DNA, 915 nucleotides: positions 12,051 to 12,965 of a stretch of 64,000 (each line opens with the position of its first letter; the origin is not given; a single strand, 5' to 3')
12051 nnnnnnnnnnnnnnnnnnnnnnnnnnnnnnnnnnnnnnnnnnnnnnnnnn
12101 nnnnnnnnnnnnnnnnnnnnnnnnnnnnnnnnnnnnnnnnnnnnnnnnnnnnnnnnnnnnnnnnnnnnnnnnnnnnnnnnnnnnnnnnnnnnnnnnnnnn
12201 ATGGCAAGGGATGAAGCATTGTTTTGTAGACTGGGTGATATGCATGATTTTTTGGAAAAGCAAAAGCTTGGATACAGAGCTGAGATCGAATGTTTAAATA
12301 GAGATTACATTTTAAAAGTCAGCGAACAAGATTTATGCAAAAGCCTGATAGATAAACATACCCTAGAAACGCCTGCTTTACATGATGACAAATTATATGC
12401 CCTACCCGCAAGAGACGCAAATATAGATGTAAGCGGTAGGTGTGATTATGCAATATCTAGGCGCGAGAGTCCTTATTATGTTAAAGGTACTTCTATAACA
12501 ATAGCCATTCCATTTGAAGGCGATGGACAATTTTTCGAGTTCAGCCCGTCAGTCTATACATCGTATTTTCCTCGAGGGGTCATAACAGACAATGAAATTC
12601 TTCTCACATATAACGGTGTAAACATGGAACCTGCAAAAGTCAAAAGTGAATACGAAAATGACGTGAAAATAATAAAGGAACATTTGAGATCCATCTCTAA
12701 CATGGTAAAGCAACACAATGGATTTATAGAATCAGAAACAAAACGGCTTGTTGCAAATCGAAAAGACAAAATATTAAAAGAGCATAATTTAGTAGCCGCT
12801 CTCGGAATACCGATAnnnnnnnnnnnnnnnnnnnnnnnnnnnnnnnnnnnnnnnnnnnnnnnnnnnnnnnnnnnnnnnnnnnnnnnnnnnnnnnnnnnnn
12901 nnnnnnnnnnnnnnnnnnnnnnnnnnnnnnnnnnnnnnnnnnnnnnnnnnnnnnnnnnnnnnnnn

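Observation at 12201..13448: A 415-aa protein with a C-terminal PD-(D/E)xK core and an uncharacterised N-terminal region is a candidate single-gene defence nuclease on the island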

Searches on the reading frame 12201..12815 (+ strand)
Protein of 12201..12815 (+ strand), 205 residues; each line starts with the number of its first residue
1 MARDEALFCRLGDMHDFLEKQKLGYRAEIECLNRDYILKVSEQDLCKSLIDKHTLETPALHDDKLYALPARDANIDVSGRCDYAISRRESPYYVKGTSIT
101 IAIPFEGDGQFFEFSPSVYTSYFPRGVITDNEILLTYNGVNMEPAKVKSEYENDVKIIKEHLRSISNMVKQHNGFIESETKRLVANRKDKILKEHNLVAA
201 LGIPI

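Call 91: search_protein_representatives(alignment_id=A6)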
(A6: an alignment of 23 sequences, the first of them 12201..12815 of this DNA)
Query: 23 sequences, 204 profile positions. Proteins with E-value up to 0.001 (for the whole library): 4419; up to 1e-10: 2666; up to 1e-30: 565. The best 150 are listed.
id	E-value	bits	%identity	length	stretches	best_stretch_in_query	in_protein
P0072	2.3e-79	282.1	-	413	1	2-204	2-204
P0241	1.2e-73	263.4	-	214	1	4-204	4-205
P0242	9.3e-73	260.6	-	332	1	1-204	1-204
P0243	4.4e-71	255.1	-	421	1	3-204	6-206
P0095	4.4e-68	245.3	-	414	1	4-204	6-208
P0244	3.0e-67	242.6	-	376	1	6-203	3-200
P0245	6.3e-66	238.3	-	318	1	5-204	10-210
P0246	4.6e-64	232.2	-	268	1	3-204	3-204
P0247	4.6e-64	232.2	-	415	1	5-203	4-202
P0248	6.1e-64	231.8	-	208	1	3-204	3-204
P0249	1.4e-63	230.6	-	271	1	2-204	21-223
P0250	1.4e-61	224.1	-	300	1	2-204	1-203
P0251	1.7e-61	223.8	-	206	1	5-204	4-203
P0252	1.4e-60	220.8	-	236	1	6-204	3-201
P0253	2.5e-60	220.0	-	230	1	4-192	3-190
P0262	2.6e-57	210.1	-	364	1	6-204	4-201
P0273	2.0e-54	200.7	-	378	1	4-204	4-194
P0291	4.5e-51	189.8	-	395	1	6-204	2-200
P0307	2.2e-49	184.2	-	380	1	5-204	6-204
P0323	1.2e-47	178.6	-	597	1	4-202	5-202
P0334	2.8e-46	174.1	-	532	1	2-204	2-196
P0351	4.7e-45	170.1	-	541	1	6-204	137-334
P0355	1.0e-44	169.0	-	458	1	3-204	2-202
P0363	2.2e-44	167.9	-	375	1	5-202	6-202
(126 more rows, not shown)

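Call 93: search_protein_families(library=pfam, proteins=[P0244, P0262, P0273, P0291, P0307, P0323, P0355, P0363, P0334, P0351], max_evalue=0.01)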
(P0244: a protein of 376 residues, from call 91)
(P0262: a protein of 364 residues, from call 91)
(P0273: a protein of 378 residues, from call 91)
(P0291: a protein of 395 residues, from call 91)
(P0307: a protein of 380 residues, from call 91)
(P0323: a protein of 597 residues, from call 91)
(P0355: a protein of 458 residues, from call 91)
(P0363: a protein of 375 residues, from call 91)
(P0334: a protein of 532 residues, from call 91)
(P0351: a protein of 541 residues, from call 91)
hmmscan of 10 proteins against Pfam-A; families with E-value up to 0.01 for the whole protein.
P0244 (376 aa): 2 families
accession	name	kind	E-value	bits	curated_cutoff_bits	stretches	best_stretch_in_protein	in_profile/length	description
PF13676.11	TIR_2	-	4.9e-21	75.9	28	1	246-340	1-93/122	TIR domain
PF01582.25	TIR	-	2e-10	41.2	21.3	1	244-344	2-103/179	TIR domain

P0262 (364 aa): 2 families
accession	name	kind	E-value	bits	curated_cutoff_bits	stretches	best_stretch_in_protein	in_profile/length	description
PF13676.11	TIR_2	-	7.2e-20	72.1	28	1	233-332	1-94/122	TIR domain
PF01582.25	TIR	-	1.7e-12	47.9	21.3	1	230-335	1-107/179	TIR domain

P0273 (378 aa): 1 family
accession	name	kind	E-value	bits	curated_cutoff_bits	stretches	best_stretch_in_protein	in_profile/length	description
PF18731.6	HEPN_Swt1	-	6.9e-09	36.4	27.5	1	248-374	3-112/115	Swt1-like HEPN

P0291 (395 aa): 0 families

P0307 (380 aa): 2 families
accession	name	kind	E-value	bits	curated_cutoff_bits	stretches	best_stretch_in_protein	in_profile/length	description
PF13676.11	TIR_2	-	7.8e-25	88.2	28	1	241-363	1-121/122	TIR domain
PF01582.25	TIR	-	0.0012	19.1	21.3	1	253-339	18-98/179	TIR domain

P0323 (597 aa): 3 families
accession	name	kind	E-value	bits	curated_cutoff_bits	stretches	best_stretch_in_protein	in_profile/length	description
PF13676.11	TIR_2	-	3.4e-28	99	28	1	246-368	1-122/122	TIR domain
PF01582.25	TIR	-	5.2e-07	30.1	21.3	1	257-346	17-103/179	TIR domain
PF08937.16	ThsB_TIR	-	0.00025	21.8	21.2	0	247-327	1-86/100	Thoeris protein ThsB, TIR-like domain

P0355 (458 aa): 1 family
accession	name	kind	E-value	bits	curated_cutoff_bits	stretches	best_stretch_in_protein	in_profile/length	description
PF04326.19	SLFN_AlbA_2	-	1.7e-10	41.9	25.3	1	285-431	1-108/118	Schlafen, AlbA_2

P0363 (375 aa): 2 families
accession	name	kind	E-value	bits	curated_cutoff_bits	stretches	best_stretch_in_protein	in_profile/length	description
PF13676.11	TIR_2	-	1.8e-16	61.2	28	1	242-355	1-110/122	TIR domain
PF08357.16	SEFIR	-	0.0035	18.1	23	1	249-326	13-96/150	SEFIR domain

P0334 (532 aa): 0 families

P0351 (541 aa): 0 families

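Call 94: search_protein_families(library=padloc, proteins=[P0244, P0307, P0323, P0273, P0355, P0291, P0334, P0351], max_evalue=0.001)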
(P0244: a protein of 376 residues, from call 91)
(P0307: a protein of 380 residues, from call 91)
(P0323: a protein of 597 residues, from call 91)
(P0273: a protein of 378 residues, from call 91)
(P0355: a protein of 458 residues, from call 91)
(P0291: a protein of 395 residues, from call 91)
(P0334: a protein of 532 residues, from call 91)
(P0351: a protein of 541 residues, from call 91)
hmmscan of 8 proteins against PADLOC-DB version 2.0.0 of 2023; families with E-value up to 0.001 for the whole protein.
P0244 (376 aa): 13 families
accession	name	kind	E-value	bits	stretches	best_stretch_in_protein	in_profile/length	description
PDLC05062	PDC-S66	-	6.1e-65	217.5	1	139-374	50-280/282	-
PDLC05036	PDC-S54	-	1.9e-52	177.1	1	2-236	5-236/410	-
PDLC00417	ThsB1|ThsB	-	9.2e-38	128.4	1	242-359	165-283/303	TIR-like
PDLC00424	ThsB1|ThsB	-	1.6e-17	62.1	1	244-360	102-217/234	TIR-like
PDLC02962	RT-TIR_XII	-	1.7e-16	58.2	1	226-347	330-449/478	single gene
PDLC02961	RT-TIR_XII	-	5.7e-13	46.6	1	225-366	328-464/475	single gene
PDLC02421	Aga_TIR-PNTD1-PNTD2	-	3e-11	41.1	1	246-319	6-80/430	Class I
PDLC02403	Aga_TIR-PNTD1-PNTD2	-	2.9e-10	37.8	1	246-319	5-79/443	Class I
PDLC02012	SAVED5--SAVED_TIR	-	3.5e-08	31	1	244-330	14-99/404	-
PDLC03015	TIR-NLR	-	9.7e-08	29.2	1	246-319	4-75/824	-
PDLC03957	bSEFIR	-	6.2e-06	24.3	1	244-311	39-108/412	-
PDLC02400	Aga_TIR-PNTD1-PNTD2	-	1e-05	22.1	1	240-335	183-281/639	Class I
PDLC02416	Aga_REase-TIR-PNTD1-PNTD2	-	1.4e-05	21.9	1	238-336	149-245/572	Class I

P0307 (380 aa): 7 families
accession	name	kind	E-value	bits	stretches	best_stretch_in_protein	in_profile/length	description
PDLC05036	PDC-S54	-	5.2e-52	175.7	1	1-232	1-232/410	-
PDLC02421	Aga_TIR-PNTD1-PNTD2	-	8.9e-13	46.1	1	238-367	3-132/430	Class I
PDLC02403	Aga_TIR-PNTD1-PNTD2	-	5.4e-12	43.5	1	264-368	28-132/443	Class I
PDLC05062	PDC-S66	-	8e-08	30.1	1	205-307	115-216/282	-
PDLC02962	RT-TIR_XII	-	3.7e-06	24.1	1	223-320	332-425/478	single gene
PDLC02012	SAVED5--SAVED_TIR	-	3e-05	21.3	1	239-333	14-105/404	-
PDLC00417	ThsB1|ThsB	-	0.00038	18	1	238-315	166-241/303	TIR-like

P0323 (597 aa): 9 families
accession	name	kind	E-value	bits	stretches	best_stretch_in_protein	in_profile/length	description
PDLC05036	PDC-S54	-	4.9e-50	169.2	1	3-228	3-228/410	-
PDLC02421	Aga_TIR-PNTD1-PNTD2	-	2.6e-14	51.2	1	245-371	5-132/430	Class I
PDLC02403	Aga_TIR-PNTD1-PNTD2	-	5.8e-13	46.7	1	246-372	5-132/443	Class I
PDLC05062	PDC-S66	-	1.8e-10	38.7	1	156-312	77-217/282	-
PDLC02012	SAVED5--SAVED_TIR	-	1.2e-08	32.5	1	244-376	14-131/404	-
PDLC02416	Aga_REase-TIR-PNTD1-PNTD2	-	5.9e-08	29.8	1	217-376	139-283/572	Class I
PDLC02400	Aga_TIR-PNTD1-PNTD2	-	1.7e-07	27.9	1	213-373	159-317/639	Class I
PDLC02962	RT-TIR_XII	-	1.5e-06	25.4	1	232-324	334-425/478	single gene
PDLC00424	ThsB1|ThsB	-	4.5e-06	24.6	1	242-305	100-163/234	TIR-like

P0273 (378 aa): 4 families
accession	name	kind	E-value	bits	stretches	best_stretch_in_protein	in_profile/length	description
PDLC05036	PDC-S54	-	3.6e-51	172.9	1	4-224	5-234/410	-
PDLC04592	PDC-M34B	-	6.8e-27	92.4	1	232-375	49-189/192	-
PDLC04591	PDC-M34B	-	8.3e-22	75.9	1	226-376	34-184/185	-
PDLC04590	PDC-M34B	-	2.3e-06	25.6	1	252-367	24-136/147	-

P0355 (458 aa): 1 family
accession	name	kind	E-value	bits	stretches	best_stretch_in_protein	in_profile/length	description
PDLC05036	PDC-S54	-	5.1e-45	152.6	1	1-216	1-216/410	-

P0291 (395 aa): 1 family
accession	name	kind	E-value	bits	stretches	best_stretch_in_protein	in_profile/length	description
PDLC05036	PDC-S54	-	2.8e-56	189.7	1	2-228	6-230/410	-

P0334 (532 aa): 1 family
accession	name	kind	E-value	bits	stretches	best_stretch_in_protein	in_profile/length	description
PDLC05036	PDC-S54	-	6.9e-137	455.2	1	1-401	1-408/410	-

P0351 (541 aa): 1 family
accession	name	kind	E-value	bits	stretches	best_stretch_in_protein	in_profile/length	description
PDLC05036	PDC-S54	-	5.2e-143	475.4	1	136-540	5-407/410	-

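Call 99: search_protein_families(library=phrogs, proteins=[window:12201-12815:+], max_evalue=0.01)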
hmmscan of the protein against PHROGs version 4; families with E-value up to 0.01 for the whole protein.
window:12201-12815:+ (205 aa): 0 families
